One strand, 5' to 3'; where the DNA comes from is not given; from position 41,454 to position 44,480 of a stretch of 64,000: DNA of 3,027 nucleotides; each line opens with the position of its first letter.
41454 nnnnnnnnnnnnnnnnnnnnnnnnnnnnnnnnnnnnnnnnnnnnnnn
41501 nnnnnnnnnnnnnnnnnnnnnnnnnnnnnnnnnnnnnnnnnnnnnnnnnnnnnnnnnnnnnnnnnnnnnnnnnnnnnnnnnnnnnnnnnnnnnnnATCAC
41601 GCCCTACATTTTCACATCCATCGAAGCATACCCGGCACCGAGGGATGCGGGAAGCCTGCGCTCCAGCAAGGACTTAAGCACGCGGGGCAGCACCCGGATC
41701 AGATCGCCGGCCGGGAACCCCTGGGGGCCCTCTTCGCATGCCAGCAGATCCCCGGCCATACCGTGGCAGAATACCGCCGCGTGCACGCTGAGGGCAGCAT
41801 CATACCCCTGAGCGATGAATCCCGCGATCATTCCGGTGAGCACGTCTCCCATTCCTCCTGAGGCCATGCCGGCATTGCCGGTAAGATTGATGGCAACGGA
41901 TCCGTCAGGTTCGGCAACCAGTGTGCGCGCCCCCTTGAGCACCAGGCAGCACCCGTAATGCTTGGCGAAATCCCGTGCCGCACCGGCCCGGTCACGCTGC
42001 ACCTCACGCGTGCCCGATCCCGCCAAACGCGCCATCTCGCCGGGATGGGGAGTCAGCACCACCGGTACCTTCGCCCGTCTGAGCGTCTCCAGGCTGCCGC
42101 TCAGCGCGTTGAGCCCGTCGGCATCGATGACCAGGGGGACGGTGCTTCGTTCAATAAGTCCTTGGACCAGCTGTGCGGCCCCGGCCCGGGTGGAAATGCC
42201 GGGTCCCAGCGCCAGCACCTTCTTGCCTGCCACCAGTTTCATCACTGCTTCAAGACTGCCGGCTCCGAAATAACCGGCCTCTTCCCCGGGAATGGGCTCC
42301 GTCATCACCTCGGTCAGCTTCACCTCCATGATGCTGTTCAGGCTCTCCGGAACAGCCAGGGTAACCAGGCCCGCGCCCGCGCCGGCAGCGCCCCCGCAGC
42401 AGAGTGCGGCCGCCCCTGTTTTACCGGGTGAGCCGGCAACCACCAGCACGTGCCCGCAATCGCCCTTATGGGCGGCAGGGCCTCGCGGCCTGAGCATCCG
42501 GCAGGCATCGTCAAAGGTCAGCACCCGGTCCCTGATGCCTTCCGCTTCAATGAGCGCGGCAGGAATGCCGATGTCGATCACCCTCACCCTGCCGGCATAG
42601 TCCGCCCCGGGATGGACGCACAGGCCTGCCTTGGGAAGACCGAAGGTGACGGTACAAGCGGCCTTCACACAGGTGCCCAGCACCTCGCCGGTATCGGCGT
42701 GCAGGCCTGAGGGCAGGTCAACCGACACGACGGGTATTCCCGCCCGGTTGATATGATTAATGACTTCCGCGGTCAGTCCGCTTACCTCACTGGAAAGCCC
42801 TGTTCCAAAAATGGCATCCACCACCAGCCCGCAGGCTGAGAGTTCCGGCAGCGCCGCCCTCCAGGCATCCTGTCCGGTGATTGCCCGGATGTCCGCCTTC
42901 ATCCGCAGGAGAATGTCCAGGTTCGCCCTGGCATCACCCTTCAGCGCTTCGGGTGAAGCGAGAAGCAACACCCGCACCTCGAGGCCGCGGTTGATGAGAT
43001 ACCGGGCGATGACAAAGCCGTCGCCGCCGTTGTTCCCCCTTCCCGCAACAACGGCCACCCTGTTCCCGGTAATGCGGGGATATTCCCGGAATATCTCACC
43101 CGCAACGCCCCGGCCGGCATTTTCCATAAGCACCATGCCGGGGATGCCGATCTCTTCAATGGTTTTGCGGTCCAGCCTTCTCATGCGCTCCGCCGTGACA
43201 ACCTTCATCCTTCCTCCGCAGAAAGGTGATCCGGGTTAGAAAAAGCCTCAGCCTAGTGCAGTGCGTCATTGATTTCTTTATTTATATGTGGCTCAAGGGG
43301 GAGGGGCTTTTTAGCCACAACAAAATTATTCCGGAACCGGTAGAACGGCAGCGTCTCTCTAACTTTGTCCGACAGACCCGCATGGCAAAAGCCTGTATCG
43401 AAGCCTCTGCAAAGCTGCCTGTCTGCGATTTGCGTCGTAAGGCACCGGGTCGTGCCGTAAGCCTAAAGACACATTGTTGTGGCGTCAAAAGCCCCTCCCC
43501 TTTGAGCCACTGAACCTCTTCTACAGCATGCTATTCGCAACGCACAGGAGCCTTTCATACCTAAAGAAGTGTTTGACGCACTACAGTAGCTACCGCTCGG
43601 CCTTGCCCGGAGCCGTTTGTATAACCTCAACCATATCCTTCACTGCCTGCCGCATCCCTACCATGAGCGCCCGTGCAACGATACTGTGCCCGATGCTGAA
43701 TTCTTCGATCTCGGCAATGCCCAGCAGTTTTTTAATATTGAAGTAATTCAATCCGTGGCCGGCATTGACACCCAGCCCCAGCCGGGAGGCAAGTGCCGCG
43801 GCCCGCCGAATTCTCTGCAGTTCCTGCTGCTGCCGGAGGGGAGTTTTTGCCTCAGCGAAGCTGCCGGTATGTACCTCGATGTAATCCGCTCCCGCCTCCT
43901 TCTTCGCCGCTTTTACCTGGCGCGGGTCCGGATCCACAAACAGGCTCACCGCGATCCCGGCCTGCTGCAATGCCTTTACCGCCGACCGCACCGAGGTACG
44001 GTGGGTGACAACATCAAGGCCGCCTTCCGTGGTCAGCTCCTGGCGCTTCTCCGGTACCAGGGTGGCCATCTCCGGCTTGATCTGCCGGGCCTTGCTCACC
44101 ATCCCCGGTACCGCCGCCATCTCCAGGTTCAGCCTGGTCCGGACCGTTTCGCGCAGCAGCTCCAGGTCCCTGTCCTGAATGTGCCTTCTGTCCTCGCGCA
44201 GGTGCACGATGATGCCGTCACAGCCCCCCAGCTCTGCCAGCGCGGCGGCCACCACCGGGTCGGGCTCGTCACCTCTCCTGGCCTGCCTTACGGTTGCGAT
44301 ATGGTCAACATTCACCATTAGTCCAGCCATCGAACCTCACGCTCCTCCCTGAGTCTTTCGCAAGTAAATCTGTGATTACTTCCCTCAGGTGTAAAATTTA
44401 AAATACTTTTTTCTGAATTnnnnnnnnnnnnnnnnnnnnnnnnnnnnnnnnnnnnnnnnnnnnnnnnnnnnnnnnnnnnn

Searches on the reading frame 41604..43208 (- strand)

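Call 74: search_protein_families(library=pfam, proteins=[window:41604-43208:-])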
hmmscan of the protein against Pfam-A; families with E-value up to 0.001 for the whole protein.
window:41604-43208:- (534 aa): 2 families
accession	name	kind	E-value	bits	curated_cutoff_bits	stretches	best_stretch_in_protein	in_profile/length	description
PF01256.23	Carb_kinase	-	3.1e-53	181.2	27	1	254-509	1-242/242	NAD(P)H-hydrate dehydratase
PF03853.21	YjeF_N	-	7.3e-51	172.9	24.9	1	26-195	3-169/169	YjeF-related protein N-terminus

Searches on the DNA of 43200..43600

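Call 39: search_rna_families(source=window, start=43200, end=43600, threshold=evalue, max_evalue=10)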
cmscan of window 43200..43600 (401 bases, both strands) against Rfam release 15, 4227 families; matches with E-value up to 10: 3.
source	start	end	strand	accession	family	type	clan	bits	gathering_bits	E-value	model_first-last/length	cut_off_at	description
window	43514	43538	-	RF02507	Atu_Ti3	Gene; sRNA;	-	14.5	50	3.3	53-77/89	no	Rhizobiales sRNA Atu_Ti3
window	43213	43273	-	RF01149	sR10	Gene; snRNA; snoRNA; CD-box;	-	12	45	1.4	1-54/54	no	Small nucleolar RNA sR10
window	43288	43332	+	RF01792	eiav_FSE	Cis-reg; frameshift_element;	-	10.9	40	5.9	1-35/35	no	ribosomal frameshift site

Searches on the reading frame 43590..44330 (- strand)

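Call 74: search_protein_families(library=pfam, proteins=[window:43590-44330:-])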
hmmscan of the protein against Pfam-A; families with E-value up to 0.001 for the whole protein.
window:43590-44330:- (246 aa): 1 family
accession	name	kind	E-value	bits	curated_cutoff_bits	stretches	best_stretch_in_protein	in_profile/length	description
PF03740.19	PdxJ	-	2.2e-96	321.9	24.5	1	4-237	2-234/234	Pyridoxal phosphate biosynthesis protein PdxJ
